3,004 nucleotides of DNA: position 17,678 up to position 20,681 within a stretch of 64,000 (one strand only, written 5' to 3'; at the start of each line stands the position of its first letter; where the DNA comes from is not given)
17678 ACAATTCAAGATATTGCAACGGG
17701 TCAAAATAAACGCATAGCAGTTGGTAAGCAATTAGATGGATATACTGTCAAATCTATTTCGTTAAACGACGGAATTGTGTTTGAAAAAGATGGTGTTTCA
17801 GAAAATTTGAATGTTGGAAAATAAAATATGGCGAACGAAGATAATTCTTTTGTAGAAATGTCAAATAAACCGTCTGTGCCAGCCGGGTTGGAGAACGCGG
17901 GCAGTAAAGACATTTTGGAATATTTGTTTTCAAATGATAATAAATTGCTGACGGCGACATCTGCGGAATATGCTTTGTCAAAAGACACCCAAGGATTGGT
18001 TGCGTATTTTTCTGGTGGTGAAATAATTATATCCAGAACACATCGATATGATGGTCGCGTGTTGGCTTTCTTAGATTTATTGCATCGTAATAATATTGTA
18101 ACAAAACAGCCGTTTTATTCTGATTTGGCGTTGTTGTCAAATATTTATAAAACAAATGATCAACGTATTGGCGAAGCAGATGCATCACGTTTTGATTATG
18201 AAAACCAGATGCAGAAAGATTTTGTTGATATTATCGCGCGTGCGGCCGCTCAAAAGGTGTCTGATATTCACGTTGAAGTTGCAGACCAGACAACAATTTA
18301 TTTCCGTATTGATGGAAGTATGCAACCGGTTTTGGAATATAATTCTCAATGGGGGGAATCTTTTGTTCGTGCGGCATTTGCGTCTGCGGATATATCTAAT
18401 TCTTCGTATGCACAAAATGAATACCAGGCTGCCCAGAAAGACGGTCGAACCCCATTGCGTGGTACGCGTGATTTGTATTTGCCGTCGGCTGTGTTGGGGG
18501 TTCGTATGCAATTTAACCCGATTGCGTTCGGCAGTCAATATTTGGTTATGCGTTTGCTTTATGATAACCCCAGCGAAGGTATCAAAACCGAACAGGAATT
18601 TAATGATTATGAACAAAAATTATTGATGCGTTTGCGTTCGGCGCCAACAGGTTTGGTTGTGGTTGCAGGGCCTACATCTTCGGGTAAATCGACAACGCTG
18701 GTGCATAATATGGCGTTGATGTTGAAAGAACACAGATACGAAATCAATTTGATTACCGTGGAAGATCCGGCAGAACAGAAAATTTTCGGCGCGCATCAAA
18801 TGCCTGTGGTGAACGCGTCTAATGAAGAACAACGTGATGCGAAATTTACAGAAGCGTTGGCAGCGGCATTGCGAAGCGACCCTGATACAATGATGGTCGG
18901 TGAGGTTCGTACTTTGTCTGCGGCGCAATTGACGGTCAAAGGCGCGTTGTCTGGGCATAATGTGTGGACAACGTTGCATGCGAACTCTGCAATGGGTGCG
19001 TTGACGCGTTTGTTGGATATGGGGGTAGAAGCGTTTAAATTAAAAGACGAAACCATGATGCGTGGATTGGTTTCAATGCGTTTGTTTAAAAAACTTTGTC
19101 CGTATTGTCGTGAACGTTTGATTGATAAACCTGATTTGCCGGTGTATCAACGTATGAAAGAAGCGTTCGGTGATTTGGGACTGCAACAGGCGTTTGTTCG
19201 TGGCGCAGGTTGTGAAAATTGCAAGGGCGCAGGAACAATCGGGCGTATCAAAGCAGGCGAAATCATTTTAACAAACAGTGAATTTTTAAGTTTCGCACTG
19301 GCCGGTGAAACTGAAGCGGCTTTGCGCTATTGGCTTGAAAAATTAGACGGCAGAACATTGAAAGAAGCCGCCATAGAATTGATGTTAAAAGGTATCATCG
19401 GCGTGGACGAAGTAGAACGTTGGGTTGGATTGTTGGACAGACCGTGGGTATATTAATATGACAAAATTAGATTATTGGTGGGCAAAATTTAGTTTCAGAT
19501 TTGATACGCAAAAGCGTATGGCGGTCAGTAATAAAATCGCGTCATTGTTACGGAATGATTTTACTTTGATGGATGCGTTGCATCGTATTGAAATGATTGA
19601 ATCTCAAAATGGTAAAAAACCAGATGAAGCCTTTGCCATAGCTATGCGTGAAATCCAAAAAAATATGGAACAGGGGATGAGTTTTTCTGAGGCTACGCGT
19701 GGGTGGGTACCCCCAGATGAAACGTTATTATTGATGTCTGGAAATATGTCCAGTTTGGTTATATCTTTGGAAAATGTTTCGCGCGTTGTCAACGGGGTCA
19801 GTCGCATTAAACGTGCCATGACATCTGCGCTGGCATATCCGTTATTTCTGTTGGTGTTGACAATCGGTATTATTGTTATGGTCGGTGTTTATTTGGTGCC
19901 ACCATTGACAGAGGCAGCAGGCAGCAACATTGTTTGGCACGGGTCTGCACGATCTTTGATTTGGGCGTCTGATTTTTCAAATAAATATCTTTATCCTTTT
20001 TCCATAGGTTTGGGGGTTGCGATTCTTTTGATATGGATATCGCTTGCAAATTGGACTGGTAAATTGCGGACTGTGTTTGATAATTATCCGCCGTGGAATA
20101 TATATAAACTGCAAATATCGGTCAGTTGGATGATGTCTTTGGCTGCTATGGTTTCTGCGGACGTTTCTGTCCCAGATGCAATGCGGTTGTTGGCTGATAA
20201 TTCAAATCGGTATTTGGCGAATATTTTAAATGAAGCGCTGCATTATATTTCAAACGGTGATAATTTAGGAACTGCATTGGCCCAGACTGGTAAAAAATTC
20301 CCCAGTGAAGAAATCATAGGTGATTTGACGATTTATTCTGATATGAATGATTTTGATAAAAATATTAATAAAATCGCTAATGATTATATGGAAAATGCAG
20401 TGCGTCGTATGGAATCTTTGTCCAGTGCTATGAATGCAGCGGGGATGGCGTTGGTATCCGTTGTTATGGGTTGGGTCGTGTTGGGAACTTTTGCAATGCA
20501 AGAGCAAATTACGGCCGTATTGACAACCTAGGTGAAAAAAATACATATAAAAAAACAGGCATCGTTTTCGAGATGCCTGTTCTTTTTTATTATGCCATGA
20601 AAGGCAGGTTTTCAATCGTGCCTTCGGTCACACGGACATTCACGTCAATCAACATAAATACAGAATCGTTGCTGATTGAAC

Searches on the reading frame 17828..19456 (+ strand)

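Call 51: search_protein_families(library=pfam, proteins=[window:17828-19456:+], max_evalue=0.001)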
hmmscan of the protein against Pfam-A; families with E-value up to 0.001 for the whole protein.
window:17828-19456:+ (542 aa): 1 family
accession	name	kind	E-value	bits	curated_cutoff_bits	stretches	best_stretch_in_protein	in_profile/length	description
PF00437.27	T2SSE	-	1.6e-64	218.3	24.9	1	129-531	9-370/370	Type II/IV secretion system protein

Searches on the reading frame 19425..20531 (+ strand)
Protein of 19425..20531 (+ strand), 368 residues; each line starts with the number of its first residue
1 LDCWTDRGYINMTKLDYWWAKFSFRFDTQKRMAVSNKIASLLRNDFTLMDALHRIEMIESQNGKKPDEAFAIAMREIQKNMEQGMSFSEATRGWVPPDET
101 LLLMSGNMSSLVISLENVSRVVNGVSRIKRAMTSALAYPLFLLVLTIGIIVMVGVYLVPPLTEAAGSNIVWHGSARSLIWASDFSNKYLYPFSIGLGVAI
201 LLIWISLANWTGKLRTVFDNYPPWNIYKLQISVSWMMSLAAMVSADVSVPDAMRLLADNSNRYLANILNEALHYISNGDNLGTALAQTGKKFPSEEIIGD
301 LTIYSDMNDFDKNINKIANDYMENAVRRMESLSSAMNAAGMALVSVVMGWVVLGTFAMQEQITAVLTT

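Call 51: search_protein_families(library=pfam, proteins=[window:19425-20531:+], max_evalue=0.001)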
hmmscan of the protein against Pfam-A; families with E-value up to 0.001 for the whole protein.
window:19425-20531:+ (368 aa): 1 family
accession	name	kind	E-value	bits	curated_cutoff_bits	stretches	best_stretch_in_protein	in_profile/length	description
PF00482.28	T2SSF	-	1.4e-24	86.9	25.2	2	237-355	3-122/125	Type II secretion system (T2SS), protein F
